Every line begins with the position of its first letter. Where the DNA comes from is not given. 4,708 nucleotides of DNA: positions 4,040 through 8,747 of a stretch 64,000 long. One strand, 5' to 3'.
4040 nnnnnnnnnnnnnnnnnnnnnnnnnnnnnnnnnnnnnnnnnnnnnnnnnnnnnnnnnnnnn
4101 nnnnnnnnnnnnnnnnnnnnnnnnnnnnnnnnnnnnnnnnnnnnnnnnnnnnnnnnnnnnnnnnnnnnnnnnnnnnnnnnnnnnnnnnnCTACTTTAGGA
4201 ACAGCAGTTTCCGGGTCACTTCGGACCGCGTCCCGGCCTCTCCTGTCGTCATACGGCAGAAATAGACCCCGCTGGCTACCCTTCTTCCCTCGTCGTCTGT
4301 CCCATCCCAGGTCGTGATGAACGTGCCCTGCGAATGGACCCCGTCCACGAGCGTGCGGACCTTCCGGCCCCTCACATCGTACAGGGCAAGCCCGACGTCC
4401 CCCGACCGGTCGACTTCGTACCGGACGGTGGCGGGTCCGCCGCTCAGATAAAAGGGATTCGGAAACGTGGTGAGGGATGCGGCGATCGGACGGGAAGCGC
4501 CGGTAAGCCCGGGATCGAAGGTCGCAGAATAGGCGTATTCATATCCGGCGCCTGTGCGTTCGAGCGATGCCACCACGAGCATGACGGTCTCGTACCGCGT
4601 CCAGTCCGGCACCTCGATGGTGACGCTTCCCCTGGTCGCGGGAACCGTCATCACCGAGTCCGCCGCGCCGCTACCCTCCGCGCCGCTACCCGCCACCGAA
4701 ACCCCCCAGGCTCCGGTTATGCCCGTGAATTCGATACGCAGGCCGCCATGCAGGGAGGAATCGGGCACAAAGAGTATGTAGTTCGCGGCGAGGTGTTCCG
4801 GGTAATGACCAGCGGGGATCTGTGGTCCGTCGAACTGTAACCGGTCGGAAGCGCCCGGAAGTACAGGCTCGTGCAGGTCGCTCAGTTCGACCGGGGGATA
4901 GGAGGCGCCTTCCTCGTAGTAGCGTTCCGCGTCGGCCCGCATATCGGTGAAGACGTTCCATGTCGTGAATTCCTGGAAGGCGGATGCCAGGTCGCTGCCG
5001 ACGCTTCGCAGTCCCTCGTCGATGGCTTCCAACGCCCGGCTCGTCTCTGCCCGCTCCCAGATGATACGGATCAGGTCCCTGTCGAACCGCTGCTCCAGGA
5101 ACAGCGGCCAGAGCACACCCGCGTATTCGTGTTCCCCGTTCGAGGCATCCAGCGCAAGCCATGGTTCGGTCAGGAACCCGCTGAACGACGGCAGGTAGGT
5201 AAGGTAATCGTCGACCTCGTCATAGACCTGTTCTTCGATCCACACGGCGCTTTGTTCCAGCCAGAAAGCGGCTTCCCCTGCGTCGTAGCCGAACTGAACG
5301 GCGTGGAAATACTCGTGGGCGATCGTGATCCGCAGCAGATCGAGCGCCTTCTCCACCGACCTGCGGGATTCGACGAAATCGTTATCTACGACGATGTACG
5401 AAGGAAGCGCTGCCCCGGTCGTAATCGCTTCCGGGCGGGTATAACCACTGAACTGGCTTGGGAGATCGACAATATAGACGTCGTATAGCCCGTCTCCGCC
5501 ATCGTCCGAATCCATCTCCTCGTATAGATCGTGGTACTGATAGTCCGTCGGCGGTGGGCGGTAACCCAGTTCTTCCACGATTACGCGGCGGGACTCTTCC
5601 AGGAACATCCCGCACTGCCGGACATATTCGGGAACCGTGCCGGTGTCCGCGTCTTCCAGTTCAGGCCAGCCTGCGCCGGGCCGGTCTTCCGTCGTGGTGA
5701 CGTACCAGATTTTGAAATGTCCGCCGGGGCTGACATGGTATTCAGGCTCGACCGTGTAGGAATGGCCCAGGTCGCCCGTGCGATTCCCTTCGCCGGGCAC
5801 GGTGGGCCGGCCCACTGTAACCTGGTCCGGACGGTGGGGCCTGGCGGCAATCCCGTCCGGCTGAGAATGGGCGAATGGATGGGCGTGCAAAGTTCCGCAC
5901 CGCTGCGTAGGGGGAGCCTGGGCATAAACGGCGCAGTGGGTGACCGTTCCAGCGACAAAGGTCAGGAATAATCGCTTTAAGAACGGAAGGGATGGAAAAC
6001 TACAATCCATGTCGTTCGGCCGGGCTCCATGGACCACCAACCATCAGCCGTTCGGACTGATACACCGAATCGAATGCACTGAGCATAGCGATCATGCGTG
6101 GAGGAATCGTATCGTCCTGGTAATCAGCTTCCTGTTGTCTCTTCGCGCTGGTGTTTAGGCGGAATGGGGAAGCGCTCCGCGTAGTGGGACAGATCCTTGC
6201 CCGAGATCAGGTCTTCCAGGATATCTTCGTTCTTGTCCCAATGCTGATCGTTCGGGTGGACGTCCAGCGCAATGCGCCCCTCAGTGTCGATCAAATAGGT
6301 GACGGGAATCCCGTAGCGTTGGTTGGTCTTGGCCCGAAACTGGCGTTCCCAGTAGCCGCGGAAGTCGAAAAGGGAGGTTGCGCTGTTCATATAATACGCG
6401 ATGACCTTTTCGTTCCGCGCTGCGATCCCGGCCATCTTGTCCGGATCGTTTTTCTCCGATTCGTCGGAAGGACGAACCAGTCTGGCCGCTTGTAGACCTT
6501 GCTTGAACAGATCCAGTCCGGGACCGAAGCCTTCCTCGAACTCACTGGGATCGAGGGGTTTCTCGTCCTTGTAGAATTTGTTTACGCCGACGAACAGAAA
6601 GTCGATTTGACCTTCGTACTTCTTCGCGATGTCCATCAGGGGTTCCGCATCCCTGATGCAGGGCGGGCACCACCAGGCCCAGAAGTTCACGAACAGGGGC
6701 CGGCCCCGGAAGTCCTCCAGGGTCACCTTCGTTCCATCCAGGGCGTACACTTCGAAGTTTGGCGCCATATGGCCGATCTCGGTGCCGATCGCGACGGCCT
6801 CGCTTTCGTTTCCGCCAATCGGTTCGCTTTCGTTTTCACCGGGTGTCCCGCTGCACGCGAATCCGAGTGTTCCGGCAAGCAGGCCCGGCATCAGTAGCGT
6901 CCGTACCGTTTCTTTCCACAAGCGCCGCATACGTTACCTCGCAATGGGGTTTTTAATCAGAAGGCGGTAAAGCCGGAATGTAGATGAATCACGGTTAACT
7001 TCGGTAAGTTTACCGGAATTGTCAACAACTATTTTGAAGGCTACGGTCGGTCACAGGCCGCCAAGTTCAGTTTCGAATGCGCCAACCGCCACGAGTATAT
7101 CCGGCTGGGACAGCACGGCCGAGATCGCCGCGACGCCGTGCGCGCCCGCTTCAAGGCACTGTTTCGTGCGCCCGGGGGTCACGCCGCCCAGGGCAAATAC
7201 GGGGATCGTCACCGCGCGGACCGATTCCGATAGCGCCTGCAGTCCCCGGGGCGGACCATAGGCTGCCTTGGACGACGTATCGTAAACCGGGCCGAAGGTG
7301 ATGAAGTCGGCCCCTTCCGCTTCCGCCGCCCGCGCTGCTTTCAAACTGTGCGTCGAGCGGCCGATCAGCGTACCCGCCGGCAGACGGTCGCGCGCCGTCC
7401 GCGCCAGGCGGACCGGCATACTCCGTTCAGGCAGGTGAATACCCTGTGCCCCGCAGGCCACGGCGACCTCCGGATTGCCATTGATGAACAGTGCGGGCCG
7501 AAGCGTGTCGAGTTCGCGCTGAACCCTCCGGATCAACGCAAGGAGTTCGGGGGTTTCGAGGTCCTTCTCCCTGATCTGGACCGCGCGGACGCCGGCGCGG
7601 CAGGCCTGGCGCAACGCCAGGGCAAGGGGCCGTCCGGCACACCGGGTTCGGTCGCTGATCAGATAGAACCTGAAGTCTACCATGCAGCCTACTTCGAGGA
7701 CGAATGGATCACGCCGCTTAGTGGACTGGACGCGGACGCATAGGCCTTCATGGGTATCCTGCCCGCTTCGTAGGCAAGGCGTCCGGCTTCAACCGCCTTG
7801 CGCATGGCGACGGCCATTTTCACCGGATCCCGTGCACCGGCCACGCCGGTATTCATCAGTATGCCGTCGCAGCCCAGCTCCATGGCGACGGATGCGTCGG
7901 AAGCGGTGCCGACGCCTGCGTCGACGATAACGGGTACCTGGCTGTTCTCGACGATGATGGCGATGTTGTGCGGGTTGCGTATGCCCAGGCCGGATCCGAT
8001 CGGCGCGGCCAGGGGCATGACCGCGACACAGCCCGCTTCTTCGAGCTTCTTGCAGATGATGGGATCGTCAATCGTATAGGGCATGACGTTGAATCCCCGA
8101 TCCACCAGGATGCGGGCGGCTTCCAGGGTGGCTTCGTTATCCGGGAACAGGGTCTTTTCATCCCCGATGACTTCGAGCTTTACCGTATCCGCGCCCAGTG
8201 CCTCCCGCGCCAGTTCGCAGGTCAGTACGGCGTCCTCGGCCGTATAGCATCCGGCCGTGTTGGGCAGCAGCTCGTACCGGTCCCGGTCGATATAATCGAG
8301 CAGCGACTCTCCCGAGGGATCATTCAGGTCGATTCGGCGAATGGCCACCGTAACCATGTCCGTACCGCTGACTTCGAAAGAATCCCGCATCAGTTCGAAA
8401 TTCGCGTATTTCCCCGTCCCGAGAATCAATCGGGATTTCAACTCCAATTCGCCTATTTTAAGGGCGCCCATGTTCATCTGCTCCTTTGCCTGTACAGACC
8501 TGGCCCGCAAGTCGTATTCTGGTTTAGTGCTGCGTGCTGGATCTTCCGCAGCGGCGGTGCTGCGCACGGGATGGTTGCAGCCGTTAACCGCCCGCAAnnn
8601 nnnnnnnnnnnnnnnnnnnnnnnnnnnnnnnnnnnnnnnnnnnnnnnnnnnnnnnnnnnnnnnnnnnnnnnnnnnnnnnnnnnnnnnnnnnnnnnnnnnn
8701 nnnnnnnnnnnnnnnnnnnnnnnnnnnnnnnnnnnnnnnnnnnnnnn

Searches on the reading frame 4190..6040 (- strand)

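Call 9: search_protein_families(library=pfam, proteins=[window:4190-6040:-], max_evalue=0.0001)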
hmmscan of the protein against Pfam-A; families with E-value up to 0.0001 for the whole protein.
window:4190-6040:- (616 aa): 2 families
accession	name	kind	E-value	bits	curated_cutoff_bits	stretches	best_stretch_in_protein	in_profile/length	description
PF13860.13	FlgD_ig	-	7.5e-09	35.9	27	1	534-599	9-75/79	FlgD Ig-like domain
PF19527.4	DUF6055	-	4.1e-05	23.2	27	1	238-446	130-331/417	Family of unknown function (DUF6055)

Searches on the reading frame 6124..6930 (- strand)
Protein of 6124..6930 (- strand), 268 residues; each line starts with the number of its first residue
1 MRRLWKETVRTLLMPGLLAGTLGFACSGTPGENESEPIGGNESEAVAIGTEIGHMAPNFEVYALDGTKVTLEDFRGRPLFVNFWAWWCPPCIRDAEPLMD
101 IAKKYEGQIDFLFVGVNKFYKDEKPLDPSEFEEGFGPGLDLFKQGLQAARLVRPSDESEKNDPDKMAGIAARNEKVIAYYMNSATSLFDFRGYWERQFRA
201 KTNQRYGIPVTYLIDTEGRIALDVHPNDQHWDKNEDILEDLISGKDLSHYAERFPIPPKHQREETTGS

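Call 9: search_protein_families(library=pfam, proteins=[window:6124-6930:-], max_evalue=0.0001)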
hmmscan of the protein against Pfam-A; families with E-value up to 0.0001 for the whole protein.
window:6124-6930:- (268 aa): 4 families
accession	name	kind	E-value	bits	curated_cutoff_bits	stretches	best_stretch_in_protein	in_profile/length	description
PF00578.27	AhpC-TSA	-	3e-13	50.2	26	1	52-116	1-65/124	AhpC/TSA family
PF08534.16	Redoxin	-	3.1e-11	43.7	26.6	1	53-117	3-71/148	Redoxin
PF00837.23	T4_deiodinase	-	1.5e-06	28.1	27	1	50-117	73-143/237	Iodothyronine deiodinase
PF00085.26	Thioredoxin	-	2e-05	25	23.5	1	77-149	19-86/103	Thioredoxin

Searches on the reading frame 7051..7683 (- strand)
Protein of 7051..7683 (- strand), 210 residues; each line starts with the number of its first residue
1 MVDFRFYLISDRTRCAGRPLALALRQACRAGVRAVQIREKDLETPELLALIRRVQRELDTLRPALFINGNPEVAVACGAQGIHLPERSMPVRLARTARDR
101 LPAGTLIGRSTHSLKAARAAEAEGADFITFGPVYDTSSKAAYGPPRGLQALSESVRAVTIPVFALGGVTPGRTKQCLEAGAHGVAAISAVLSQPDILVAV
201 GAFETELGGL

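Call 9: search_protein_families(library=pfam, proteins=[window:7051-7683:-], max_evalue=0.0001)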
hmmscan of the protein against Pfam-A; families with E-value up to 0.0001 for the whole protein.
window:7051-7683:- (210 aa): 1 family
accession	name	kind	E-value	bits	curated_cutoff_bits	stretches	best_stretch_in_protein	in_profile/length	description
PF02581.23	TMP-TENI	-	6.4e-49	166.2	27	1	6-190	1-180/180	Thiamine monophosphate synthase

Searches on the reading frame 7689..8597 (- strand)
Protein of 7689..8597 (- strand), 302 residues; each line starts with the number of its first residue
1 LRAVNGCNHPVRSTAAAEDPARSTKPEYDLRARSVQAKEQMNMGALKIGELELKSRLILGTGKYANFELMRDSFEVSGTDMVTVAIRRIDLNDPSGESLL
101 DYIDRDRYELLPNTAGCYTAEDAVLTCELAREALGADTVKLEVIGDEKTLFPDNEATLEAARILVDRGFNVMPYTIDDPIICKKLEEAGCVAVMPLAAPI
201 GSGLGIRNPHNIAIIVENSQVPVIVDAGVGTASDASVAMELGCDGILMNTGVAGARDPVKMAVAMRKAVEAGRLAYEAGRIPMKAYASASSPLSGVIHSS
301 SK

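Call 9: search_protein_families(library=pfam, proteins=[window:7689-8597:-], max_evalue=0.0001)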
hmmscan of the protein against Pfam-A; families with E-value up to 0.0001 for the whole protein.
window:7689-8597:- (302 aa): 1 family
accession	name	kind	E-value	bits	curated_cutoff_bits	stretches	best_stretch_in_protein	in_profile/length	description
PF05690.20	ThiG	-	2.4e-111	371.4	23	1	48-292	2-247/247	Thiazole biosynthesis protein ThiG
